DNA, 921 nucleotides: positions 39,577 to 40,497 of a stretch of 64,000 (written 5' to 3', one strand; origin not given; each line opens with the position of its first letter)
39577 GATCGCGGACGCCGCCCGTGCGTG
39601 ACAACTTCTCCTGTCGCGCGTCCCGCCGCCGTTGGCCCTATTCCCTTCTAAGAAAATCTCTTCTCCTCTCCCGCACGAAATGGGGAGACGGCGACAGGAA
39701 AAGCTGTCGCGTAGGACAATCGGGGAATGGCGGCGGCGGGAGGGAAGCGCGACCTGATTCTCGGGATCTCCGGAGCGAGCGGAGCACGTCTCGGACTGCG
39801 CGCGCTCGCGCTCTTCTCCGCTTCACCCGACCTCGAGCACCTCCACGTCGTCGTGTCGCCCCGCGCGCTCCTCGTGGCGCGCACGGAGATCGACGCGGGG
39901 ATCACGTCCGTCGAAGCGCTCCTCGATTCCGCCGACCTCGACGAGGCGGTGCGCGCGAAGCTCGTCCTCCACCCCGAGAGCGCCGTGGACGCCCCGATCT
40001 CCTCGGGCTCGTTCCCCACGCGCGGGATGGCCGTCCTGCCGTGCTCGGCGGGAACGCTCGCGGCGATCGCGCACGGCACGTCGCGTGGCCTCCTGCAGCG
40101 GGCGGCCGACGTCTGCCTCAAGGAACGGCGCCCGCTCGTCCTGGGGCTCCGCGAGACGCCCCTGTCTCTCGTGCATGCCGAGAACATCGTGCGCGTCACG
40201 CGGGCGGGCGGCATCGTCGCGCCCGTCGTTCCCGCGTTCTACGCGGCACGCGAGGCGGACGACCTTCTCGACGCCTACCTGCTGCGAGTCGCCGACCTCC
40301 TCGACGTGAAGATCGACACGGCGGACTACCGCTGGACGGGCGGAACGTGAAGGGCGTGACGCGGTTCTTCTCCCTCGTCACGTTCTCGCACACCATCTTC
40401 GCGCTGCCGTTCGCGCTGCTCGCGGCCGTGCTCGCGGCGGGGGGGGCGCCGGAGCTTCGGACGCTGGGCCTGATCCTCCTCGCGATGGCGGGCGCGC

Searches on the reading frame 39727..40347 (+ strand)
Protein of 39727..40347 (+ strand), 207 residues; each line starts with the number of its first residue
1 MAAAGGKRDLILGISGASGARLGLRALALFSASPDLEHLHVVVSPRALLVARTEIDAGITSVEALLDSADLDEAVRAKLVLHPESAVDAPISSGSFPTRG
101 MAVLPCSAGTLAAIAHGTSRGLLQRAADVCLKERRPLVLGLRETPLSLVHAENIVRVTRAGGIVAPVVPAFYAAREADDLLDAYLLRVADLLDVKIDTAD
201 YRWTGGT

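Call 54: search_protein_families(library=pfam, proteins=[window:39727-40347:+], max_evalue=0.00001)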
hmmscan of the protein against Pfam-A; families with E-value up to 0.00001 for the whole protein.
window:39727-40347:+ (207 aa): 1 family
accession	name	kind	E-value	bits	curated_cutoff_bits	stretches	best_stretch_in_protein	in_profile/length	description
PF02441.25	Flavoprotein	-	8.3e-29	100.7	22.7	1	10-176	3-137/162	Flavoprotein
